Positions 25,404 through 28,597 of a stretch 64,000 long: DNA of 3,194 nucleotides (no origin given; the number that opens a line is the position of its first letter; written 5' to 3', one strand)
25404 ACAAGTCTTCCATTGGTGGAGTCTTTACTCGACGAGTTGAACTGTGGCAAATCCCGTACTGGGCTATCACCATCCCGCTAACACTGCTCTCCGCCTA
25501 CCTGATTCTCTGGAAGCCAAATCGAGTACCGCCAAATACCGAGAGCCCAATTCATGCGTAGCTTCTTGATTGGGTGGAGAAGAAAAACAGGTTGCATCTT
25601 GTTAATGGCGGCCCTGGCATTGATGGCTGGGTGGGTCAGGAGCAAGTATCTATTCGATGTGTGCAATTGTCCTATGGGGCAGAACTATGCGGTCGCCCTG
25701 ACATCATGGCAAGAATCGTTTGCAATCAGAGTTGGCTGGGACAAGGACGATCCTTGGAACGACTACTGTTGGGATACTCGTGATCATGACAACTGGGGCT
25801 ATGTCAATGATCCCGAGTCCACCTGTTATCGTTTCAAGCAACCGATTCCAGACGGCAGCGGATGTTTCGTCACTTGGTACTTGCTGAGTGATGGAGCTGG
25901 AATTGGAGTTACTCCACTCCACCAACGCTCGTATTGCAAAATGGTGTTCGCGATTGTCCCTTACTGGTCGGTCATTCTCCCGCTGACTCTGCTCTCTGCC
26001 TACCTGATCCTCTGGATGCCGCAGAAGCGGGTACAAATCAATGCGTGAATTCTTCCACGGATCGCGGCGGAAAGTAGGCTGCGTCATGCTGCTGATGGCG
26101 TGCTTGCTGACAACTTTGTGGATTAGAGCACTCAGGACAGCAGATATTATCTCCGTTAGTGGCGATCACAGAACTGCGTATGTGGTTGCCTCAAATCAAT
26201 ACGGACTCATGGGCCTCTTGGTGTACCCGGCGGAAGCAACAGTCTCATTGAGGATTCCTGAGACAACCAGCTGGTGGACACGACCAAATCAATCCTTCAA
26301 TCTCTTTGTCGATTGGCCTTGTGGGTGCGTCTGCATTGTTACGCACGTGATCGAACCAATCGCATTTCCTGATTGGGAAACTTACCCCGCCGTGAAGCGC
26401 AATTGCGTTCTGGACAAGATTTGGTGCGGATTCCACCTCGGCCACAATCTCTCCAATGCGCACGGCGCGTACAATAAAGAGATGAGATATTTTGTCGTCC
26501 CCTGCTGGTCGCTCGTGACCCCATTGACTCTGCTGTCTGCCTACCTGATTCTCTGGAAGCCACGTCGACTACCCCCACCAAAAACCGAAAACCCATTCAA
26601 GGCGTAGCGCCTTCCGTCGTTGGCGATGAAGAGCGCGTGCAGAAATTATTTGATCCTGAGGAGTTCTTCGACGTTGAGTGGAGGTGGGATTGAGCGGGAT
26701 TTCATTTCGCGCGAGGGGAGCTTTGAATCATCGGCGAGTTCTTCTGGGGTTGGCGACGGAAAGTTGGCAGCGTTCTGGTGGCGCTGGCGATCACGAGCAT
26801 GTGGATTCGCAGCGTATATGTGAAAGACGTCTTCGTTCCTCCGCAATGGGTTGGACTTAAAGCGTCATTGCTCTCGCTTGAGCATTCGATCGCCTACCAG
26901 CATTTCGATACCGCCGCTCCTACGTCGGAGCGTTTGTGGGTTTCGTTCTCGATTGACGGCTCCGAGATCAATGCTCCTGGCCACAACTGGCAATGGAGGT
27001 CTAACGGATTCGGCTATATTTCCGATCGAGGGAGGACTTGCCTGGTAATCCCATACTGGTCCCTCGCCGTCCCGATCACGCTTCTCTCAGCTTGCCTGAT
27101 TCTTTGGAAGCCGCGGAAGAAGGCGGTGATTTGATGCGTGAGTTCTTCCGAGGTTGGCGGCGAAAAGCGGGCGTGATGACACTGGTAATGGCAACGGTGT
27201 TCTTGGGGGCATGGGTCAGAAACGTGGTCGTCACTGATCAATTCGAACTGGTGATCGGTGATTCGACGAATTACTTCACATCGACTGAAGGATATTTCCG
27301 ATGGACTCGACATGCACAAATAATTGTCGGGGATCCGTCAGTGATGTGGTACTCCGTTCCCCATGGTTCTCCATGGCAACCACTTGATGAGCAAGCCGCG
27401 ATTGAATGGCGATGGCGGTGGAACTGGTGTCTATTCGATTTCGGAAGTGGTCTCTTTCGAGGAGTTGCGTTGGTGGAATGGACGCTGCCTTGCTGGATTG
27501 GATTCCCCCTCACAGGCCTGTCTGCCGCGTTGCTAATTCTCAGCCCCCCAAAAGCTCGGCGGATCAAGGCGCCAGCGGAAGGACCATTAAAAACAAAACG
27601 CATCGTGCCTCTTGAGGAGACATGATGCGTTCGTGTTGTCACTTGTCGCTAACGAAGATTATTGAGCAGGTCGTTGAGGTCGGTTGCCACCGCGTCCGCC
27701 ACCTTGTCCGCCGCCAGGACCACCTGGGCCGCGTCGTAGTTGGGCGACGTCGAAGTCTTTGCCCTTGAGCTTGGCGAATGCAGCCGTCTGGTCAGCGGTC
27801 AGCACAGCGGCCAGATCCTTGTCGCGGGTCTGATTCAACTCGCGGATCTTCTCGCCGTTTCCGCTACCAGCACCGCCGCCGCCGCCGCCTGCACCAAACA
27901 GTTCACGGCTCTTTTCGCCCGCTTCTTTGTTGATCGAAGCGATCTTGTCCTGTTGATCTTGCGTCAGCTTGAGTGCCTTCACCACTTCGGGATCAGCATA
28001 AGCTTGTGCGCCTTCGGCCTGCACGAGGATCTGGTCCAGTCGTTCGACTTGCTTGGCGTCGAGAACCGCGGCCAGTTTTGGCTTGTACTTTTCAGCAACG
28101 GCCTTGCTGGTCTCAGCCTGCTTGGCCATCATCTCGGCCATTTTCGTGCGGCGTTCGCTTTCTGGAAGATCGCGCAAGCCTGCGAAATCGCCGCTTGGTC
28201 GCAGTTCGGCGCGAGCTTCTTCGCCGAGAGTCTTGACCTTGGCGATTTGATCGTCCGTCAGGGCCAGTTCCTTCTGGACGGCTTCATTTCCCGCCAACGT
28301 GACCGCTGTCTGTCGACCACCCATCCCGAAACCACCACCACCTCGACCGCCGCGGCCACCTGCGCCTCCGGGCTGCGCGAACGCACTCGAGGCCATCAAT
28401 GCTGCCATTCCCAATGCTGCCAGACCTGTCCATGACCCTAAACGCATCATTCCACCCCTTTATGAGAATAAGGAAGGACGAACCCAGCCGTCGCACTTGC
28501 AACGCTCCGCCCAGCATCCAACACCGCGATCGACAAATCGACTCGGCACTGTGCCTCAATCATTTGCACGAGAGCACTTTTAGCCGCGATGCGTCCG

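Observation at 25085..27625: Translationally coupled tandem array of five hypervariable two-TM membrane proteins (best candidate for an undescribed system)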

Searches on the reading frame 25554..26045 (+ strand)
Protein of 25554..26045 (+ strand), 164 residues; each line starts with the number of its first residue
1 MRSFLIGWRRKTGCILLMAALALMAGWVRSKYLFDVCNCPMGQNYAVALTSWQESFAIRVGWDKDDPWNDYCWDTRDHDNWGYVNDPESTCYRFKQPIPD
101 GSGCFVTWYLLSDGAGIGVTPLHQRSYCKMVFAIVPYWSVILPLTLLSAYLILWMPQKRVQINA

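Call 5: search_protein_families(library=pfam, proteins=[window:25554-26045:+], max_evalue=1)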
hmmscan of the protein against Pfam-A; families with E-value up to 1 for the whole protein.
window:25554-26045:+ (164 aa): 0 families

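Call 6: search_protein_families(library=ncbifam, proteins=[window:25554-26045:+], max_evalue=1)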
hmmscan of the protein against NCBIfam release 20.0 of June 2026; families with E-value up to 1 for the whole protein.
window:25554-26045:+ (164 aa): 0 families

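Call 10: find_homologous_proteins(query=window:25554-26045:+, max_evalue=0.001)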
Query window:25554-26045:+ (164 aa): 31 proteins with E <= 0.001 among 68 candidates.
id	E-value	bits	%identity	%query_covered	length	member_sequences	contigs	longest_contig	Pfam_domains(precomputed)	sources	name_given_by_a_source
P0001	1.7e-113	395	100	100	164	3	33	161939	-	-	-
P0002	5.2e-90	318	80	97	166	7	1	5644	-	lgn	-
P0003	1.3e-72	261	68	97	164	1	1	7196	-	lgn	-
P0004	4.6e-61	224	56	98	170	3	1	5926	-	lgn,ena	-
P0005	3.2e-60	221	61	93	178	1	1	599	-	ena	-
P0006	4.2e-59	217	56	98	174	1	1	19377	-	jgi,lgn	-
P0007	6.1e-59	217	56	96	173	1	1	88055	-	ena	-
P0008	2.7e-53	198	55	93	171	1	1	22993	-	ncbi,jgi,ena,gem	ncbi:MAG: hypothetical protein WCJ09_18315 [Planctomycetota bacterium]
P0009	1.7e-51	192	52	99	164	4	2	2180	-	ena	-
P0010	8.0e-16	76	36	97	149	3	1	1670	-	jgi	jgi:hypothetical protein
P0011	1.3e-14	72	38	97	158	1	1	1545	-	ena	-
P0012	4.1e-12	64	35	97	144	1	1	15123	-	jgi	jgi:hypothetical protein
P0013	2.3e-11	62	34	96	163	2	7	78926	-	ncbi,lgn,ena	-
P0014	6.1e-11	60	35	97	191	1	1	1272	-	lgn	-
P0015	8.6e-11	60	42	40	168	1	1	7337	-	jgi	-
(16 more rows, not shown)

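Call 22: find_related_loci(query=A2, collection=genome_contigs, flank=6000)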
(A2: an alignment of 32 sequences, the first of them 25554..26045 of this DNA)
Query A2 (164 aa) in genome_contigs; peptide patterns used: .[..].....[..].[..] (x = any residue, [..] = any of these).
109 stretches matched a pattern; 83 encode a relative of the query (tblastn E <= 1e-3); the best 80 are kept; 79 distinct loci.
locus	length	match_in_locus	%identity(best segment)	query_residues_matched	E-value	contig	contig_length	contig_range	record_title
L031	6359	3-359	76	41-159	4e-64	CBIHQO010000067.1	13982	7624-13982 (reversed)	MAG TPA_asm: uncultured Schlesneria sp. isolate SRR18156212_concoct_8 genome assembly, contig: ERZ27336872.1803, whole g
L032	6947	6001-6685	37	1-158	2e-20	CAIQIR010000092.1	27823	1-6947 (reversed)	MAG: uncultured Schlesneria sp. isolate Umea3_bin-0292 genome assembly, contig: bin-0292:092/178, whole genome shotgun s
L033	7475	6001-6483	34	1-159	1e-19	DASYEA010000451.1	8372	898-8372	MAG TPA_asm: Schlesneria sp. isolate SMAG_U4973 k141_5125434, whole genome shotgun sequence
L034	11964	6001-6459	32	1-163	3e-19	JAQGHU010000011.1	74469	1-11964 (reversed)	MAG: Schlesneria sp. isolate RYN_441 scaffold_1648073, whole genome shotgun sequence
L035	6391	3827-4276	34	1-160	1e-18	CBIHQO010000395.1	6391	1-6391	MAG TPA_asm: uncultured Schlesneria sp. isolate SRR18156212_concoct_8 genome assembly, contig: ERZ27336872.5687, whole g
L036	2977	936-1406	32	1-163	1e-17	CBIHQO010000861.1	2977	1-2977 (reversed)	MAG TPA_asm: uncultured Schlesneria sp. isolate SRR18156212_concoct_8 genome assembly, contig: ERZ27336872.20674, whole 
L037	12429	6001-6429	33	1-158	3e-17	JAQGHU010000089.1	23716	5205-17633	MAG: Schlesneria sp. isolate RYN_441 scaffold_2327590, whole genome shotgun sequence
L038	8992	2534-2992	32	1-159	1e-16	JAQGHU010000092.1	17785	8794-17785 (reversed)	MAG: Schlesneria sp. isolate RYN_441 scaffold_2222996, whole genome shotgun sequence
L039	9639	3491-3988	30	1-163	1e-16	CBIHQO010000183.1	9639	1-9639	MAG TPA_asm: uncultured Schlesneria sp. isolate SRR18156212_concoct_8 genome assembly, contig: ERZ27336872.3008, whole g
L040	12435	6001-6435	34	1-159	1e-16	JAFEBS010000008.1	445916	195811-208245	MAG: Planctomycetota bacterium isolate SZAS-6 PLAN-KAN-1__8__length-445916, whole genome shotgun sequence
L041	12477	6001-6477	30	1-161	2e-16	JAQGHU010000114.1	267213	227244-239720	MAG: Schlesneria sp. isolate RYN_441 scaffold_2355557, whole genome shotgun sequence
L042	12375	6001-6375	35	1-159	8e-16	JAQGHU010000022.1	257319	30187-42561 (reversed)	MAG: Schlesneria sp. isolate RYN_441 scaffold_7999, whole genome shotgun sequence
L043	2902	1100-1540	32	1-164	7e-16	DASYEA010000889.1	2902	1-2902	MAG TPA_asm: Schlesneria sp. isolate SMAG_U4973 k141_2415901, whole genome shotgun sequence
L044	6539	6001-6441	34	1-161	3e-15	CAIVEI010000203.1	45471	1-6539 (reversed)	MAG: uncultured Schlesneria sp. isolate AM-lipid-02-D2_bin-1310 genome assembly, contig: bin-1310:203/211, whole genome 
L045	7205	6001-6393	32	1-159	4e-15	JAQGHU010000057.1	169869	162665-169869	MAG: Schlesneria sp. isolate RYN_441 scaffold_1372529, whole genome shotgun sequence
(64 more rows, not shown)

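Call 27: find_encoding_contigs(protein=P0002, flank=6000, max_places=3)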
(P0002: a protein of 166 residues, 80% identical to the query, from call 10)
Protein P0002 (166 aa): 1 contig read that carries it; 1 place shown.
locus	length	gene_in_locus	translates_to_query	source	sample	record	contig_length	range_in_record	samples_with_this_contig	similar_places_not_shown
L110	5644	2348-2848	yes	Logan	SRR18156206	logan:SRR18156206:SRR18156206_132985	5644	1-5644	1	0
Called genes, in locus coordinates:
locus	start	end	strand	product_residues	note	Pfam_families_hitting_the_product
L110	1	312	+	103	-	?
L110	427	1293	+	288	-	-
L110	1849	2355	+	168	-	-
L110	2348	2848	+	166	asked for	-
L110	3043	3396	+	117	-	-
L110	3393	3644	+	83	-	-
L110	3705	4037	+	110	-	-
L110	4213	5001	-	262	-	PF16231:DUF4890 (weak)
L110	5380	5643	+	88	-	?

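Call 28: find_encoding_contigs(protein=P0003, flank=6000, max_places=3)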
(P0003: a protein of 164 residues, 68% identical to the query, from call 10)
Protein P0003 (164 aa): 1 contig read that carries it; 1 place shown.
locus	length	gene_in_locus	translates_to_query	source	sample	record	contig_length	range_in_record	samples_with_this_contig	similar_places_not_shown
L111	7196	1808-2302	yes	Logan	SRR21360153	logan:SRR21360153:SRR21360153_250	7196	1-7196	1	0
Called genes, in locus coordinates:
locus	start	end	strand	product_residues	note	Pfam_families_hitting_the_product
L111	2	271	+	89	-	?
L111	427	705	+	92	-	-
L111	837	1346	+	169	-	-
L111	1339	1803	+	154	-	-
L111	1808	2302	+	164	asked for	-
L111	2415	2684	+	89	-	-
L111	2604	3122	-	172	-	-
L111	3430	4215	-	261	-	PF16231:DUF4890 (weak)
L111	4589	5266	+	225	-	PF00072:Response_reg, PF00486:Trans_reg_C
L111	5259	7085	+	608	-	PF00672:HAMP, PF00512:HisKA, PF02518:HATPase_c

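Call 29: find_encoding_contigs(protein=P0007, flank=6000, max_places=3)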
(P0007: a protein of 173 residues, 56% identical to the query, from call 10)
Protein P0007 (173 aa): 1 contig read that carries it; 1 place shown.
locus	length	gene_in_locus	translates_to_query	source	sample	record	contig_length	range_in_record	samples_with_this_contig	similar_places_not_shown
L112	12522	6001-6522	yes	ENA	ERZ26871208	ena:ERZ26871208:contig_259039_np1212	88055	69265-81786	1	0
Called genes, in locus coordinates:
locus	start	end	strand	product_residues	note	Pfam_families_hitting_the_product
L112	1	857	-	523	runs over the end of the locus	PF03062:MBOAT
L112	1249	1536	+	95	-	-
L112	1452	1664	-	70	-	-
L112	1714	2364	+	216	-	PF03706:LPG_synthase_TM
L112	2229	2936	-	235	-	-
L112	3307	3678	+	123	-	-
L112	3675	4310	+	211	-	-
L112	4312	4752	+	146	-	-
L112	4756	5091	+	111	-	-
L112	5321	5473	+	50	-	-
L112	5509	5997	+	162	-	-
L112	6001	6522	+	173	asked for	-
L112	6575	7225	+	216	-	-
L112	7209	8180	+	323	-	-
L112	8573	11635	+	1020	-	PF07635:PSCyt1 (weak), PF13442:Cytochrome_CBB3 (faint), PF07626:PSD3, PF07637:PSD5, PF07631:PSD4, PF07627:PSCyt3, PF07624:PSD2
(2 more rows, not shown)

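Call 31: predict_structure(alignment_id=A2)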
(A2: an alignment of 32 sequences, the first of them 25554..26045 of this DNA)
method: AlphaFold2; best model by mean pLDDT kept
length: 164 residues; sequences in the alignment: 32
mean_pLDDT: 87.2   pTM: 0.79
mean pLDDT of the five models: 87.2, 84.2, 84.1, 82.9, 82.7
residues with pLDDT >= 90: 92; 70-90: 60; 50-70: 12; < 50: 0
segments of 3 or more residues with pLDDT < 50: none
pLDDT, mean of each block of 10 residues (from residue 1): 78 97 96 93 92 92 87 86 73 71 82 90 90 95 97 82 75
secondary structure, 60 per line:
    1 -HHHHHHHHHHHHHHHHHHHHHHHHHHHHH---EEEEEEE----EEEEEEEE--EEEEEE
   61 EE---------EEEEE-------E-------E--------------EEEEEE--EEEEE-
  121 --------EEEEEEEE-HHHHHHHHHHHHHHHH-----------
elements in order: H2-30 E34-40 E45-52 E55-62 E72-76 E107-112 E115-119 E129-136 H138-153

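Call 34: fold_search(model_id=the predicted structure, library=pdb)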
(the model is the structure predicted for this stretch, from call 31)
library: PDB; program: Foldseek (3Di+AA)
matches with E <= 10: 1012; with E <= 0.001: 0
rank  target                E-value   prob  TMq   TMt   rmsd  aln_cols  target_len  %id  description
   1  6zmq                  1.2e-03  0.97  0.27  0.09  13.4       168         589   14  Cytochrome c Heme Lyase CcmF (released 2021-05-19)
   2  4kt5_A                1.7e-02  0.28  0.18  0.23  13.6       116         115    6  Structure of GrlR-GrlA complex (released 2013-10-09)
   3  2ovs_A                2.0e-02  0.28  0.18  0.23  13.0       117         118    5  Crystal structure of a Type Three secretion System protein (released 2007-05-29)
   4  7sgz_H                5.1e-02  0.12  0.17  0.13  18.5       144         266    9  Structure of the yeast Rad24-RFC loader bound to DNA and the closed 9-1-1 clamp (released 2022-03-23)
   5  2gfg_B                5.4e-02  0.15  0.17  0.15  17.3       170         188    8  Crystal structure of a putative adenylate cyclase (bh2851) from bacillus halodurans at 2.12 A resolution (released 2006-05-02)
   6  9pvg_C                5.7e-02  0.12  0.15  0.17  14.1       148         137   11  Co-crystal structure of two CCM2 PTB domains bound to a KRIT1 peptide encompassing NPxF2 and NPxF3 (released 2026-01-28)
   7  3voq_A                6.4e-02  0.14  0.16  0.19  14.1       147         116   12  Crystal structure of the pleckstrin homology domain of human Sin1, a TORC2 subunit (released 2012-04-11)
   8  3voq_B                6.4e-02  0.13  0.15  0.19  12.6       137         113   12  Crystal structure of the pleckstrin homology domain of human Sin1, a TORC2 subunit (released 2012-04-11)
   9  2dc4_A                6.8e-02  0.23  0.19  0.19  13.3       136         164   10  Structure of PH1012 protein from Pyrococcus Horikoshii OT3 (released 2006-06-28)
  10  1yem_A                7.2e-02  0.23  0.19  0.19  13.5       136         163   10  Conserved hypothetical protein Pfu-838710-001 from Pyrococcus furiosus (released 2005-01-11)
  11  4kt5_B                7.2e-02  0.16  0.18  0.23  13.7       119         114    6  Structure of GrlR-GrlA complex (released 2013-10-09)
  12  7lc1_D                7.7e-02  0.18  0.17  0.14  17.1       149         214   11  Crystal Structure of KRAS4b (GMPPNP-bound) in complex with the RBD-PH domains of SIN1 (released 2021-08-04)
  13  2fbl_B                8.1e-02  0.28  0.18  0.19  12.0       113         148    8  The crystal structure of the hypothetical protein NE1496 (released 2005-12-20)
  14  7lc1_B                9.7e-02  0.13  0.16  0.13  12.0       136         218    9  Crystal Structure of KRAS4b (GMPPNP-bound) in complex with the RBD-PH domains of SIN1 (released 2021-08-04)
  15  1vzy_A                9.7e-02  0.09  0.16  0.11  15.7       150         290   11  Crystal structure of the Bacillus subtilis HSP33 (released 2004-10-06)
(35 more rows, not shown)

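Call 38: search_protein_families(library=pfam, alignment_id=A2, max_evalue=1)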
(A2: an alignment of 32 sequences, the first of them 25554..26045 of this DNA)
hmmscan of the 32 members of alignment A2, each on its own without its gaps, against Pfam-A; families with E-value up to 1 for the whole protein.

A. member 1, window:25554-26045:+ (164 aa): 0 families

B. families by the number of members that match (of 32 scanned): 8 families
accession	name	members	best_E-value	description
PF08510.17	PIG-P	1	0.032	PIG-P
PF08592.16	Anthrone_oxy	1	0.079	Anthrone oxygenase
PF12704.14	MacB_PCD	1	0.13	MacB-like periplasmic core domain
PF10953.13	DUF2754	1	0.15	Protein of unknown function (DUF2754)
PF06450.18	NhaB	1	0.16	Bacterial Na+/H+ antiporter B (NhaB)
PF23811.1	DUF7183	1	0.17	Domain of unknown function (DUF7183)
PF19455.4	DUF5993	1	0.28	Family of unknown function (DUF5993)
PF11460.13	DUF3007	1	0.68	Protein of unknown function (DUF3007)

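Call 39: search_protein_families(library=padloc, proteins=[window:25554-26045:+], max_evalue=1)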
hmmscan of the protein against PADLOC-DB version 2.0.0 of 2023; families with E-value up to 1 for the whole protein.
window:25554-26045:+ (164 aa): 0 families

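Call 44: search_protein_representatives(alignment_id=A2)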
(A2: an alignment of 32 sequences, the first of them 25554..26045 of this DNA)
Query: 32 sequences, 167 profile positions. Proteins with E-value up to 0.001 (for the whole library): 4518; up to 1e-10: 3683; up to 1e-30: 644. The best 150 are listed.
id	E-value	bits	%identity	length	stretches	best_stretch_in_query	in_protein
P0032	2.4e-67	242.7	-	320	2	1-162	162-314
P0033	2.4e-66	239.5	-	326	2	1-160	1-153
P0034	3.6e-61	222.6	-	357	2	1-164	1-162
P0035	4.5e-60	219.1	-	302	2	1-158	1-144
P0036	4.1e-57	209.4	-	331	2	1-160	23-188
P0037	3.5e-55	203.2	-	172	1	1-165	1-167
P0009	8.7e-55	201.9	-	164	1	1-158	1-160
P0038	1.2e-52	194.9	-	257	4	1-74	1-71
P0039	2.2e-51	190.8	-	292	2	2-160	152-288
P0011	1.9e-50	187.7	-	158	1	1-162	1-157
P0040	1.8e-49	184.5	-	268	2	1-166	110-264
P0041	2.6e-49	184.1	-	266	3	1-158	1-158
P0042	2.7e-49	184.0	-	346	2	2-159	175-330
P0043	4.0e-48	180.2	-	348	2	3-159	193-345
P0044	1.4e-47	178.4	-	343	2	3-160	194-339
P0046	2.5e-45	171.1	-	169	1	1-166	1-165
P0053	1.3e-42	162.2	-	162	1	1-160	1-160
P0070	6.0e-40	153.6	-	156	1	1-158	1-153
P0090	3.0e-38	148.0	-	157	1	1-166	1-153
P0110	1.2e-37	146.1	-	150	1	1-159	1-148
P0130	4.6e-37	144.2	-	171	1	1-161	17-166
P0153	1.2e-36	142.8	-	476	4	3-61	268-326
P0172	4.1e-36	141.1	-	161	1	1-162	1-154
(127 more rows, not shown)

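Call 49: list_cluster_members(proteins=[P0032, P0037, P0046, P0053, P0070, P0090, P0110, P0130, P0153, P0172])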
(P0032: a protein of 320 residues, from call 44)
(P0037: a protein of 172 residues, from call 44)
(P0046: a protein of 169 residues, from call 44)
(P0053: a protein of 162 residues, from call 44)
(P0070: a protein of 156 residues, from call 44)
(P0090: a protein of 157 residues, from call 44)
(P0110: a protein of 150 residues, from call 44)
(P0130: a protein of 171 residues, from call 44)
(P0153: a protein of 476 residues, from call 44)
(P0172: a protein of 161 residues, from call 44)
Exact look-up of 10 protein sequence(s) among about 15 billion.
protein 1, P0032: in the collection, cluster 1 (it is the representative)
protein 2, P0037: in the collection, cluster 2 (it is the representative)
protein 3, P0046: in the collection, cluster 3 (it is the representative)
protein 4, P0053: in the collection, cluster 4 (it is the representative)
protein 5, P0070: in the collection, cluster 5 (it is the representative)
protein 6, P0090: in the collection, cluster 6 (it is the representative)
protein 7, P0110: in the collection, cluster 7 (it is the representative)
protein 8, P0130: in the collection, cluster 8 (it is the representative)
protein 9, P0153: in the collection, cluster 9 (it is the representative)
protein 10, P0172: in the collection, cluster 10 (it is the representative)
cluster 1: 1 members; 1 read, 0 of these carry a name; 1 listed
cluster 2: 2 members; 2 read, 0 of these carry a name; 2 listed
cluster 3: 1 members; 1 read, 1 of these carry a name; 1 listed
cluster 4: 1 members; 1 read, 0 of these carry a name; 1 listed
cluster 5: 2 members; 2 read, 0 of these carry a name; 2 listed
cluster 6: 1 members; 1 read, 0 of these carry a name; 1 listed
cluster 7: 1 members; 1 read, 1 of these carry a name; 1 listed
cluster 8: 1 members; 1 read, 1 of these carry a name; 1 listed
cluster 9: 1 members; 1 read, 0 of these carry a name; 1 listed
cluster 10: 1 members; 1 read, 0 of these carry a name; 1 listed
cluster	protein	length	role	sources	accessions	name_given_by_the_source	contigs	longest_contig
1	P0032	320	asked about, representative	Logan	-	-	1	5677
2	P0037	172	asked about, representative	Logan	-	-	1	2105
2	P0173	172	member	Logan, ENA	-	-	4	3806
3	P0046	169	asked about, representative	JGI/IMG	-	hypothetical protein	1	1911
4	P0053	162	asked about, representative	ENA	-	-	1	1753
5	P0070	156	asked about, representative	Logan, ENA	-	-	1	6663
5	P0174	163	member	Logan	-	-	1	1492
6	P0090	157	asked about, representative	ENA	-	-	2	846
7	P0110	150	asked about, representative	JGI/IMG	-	hypothetical protein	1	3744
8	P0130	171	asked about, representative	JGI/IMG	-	hypothetical protein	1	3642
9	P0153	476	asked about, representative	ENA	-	-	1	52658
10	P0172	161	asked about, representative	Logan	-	-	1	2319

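Call 50: search_solved_structures(query=A2, max_evalue=10)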
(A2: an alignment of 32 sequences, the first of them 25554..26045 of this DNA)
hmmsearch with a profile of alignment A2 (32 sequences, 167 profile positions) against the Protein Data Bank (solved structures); distinct sequences matched with E-value up to 10: 1.
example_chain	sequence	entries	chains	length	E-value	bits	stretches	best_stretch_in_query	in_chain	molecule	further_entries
9dnx_D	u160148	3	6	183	0.47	14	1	100-163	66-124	Proton-transporting V-type ATPase complex assembly regulator TMEM9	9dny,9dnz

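Call 53: fold_search(model_id=the predicted structure, library=viral)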
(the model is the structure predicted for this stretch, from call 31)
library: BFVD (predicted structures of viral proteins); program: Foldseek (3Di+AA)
matches with E <= 10: 932; with E <= 0.001: 0
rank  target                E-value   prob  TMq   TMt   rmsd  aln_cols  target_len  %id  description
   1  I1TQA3                7.8e-03  0.33  0.18  0.14  18.6       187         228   10  (no name in the UniProt tables at hand)
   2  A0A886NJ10            1.3e-02  0.44  0.22  0.24  18.0       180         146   12  (no name in the UniProt tables at hand)
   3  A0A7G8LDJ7            2.5e-02  0.16  0.19  0.16  24.4       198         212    8  (no name in the UniProt tables at hand)
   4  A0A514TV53            3.0e-02  0.16  0.14  0.07  14.5       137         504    9  Putative CytH-like phosphatase [Aeromonas phage D3]
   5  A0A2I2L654            4.0e-02  0.21  0.18  0.12  15.3       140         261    9  30S ribosomal protein S4e [Orpheovirus IHUMI-LCC2]
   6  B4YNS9                4.0e-02  0.20  0.17  0.10  12.6       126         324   10  CPm (Fragment) [Tomato infectious chlorosis virus]
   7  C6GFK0                4.2e-02  0.18  0.17  0.11  15.9       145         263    6  p29 [Carrot yellow leaf virus]
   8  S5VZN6                4.2e-02  0.15  0.16  0.13  16.9       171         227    8  Uncharacterized protein [Pseudomonas phage PaBG]
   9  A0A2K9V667            5.0e-02  0.28  0.21  0.24  13.4       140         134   14  (no name in the UniProt tables at hand)
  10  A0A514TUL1            5.0e-02  0.08  0.15  0.13  20.1       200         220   10  Uncharacterized protein [Aeromonas phage PS1]
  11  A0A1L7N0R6            6.7e-02  0.10  0.15  0.12  11.2       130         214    5  CYTH domain-containing protein [Ralstonia phage RP12]
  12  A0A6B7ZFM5            6.7e-02  0.08  0.14  0.12  19.7       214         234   11  Uncharacterized protein [Klebsiella phage N1M2]
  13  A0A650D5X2            6.7e-02  0.06  0.13  0.05  15.5       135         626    5  Minor coat protein [Areca palm velarivirus 1]
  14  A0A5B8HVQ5            8.0e-02  0.15  0.16  0.21  15.5       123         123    6  Uncharacterized protein [Mimiviridae sp. ChoanoV1]
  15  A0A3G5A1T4            8.0e-02  0.10  0.14  0.08  19.8       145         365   11  Uncharacterized protein [Harvfovirus sp.]
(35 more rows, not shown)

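Call 76: find_encoding_contigs(protein=P0070, flank=6000, max_places=3)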
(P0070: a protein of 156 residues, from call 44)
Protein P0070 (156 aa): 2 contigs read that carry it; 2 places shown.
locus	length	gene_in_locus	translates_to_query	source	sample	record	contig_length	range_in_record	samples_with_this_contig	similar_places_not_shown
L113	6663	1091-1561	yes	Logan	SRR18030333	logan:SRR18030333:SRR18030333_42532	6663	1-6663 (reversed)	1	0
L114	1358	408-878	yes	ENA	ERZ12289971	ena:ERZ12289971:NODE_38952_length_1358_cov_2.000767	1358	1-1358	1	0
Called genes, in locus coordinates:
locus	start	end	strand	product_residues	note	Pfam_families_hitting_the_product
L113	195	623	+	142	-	-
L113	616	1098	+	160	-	-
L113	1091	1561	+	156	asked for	-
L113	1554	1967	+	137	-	-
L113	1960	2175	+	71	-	-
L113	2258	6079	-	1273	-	PF08447:PAS_3, PF13426:PAS_9, PF00989:PAS, PF08447:PAS_3, PF08448:PAS_4, PF13426:PAS_9, PF00989:PAS, PF08447:PAS_3, +14 more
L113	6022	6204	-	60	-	-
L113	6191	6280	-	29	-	-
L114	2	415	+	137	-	?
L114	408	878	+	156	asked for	-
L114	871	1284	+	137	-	-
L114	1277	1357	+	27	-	?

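Call 91: search_protein_families(library=phrogs, proteins=[window:25554-26045:+], max_evalue=0.1)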
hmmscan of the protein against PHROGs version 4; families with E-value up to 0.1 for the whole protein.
window:25554-26045:+ (164 aa): 0 families

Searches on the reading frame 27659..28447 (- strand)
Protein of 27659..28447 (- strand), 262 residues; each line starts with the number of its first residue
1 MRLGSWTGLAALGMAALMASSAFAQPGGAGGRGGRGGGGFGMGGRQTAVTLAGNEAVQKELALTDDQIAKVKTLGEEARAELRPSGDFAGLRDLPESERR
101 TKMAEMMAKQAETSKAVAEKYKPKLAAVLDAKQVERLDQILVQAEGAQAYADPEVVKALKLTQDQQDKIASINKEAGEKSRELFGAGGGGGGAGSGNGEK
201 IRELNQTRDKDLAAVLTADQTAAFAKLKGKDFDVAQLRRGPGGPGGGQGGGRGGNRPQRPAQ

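Call 5: search_protein_families(library=pfam, proteins=[window:27659-28447:-], max_evalue=1)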
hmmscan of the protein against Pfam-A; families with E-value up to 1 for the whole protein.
window:27659-28447:- (262 aa): 2 families
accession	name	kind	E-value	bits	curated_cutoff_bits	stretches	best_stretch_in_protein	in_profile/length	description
PF07813.17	LTXXQ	-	1.4e-06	29.4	24.3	1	55-140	7-99/100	LTXXQ motif family protein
PF19516.4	DUF6049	-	0.018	14.1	30.1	1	100-226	204-297/708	Family of unknown function (DUF6049)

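Call 6: search_protein_families(library=ncbifam, proteins=[window:27659-28447:-], max_evalue=1)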
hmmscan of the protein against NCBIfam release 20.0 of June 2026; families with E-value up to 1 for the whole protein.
window:27659-28447:- (262 aa): 3 families
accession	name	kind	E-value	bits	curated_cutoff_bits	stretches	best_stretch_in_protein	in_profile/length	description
NF009391.0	PRK12750.1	equivalog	0.00077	19.5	148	1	50-133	40-119/170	CpxP family protein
NF007769.1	PRK10455.1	equivalog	0.0064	16.8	174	1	148-180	46-78/160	ATP-independent periplasmic protein-refolding chaperone Spy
TIGR00549.1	mevalon_kin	equivalog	0.044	13.3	163.05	1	107-190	196-271/276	mevalonate kinase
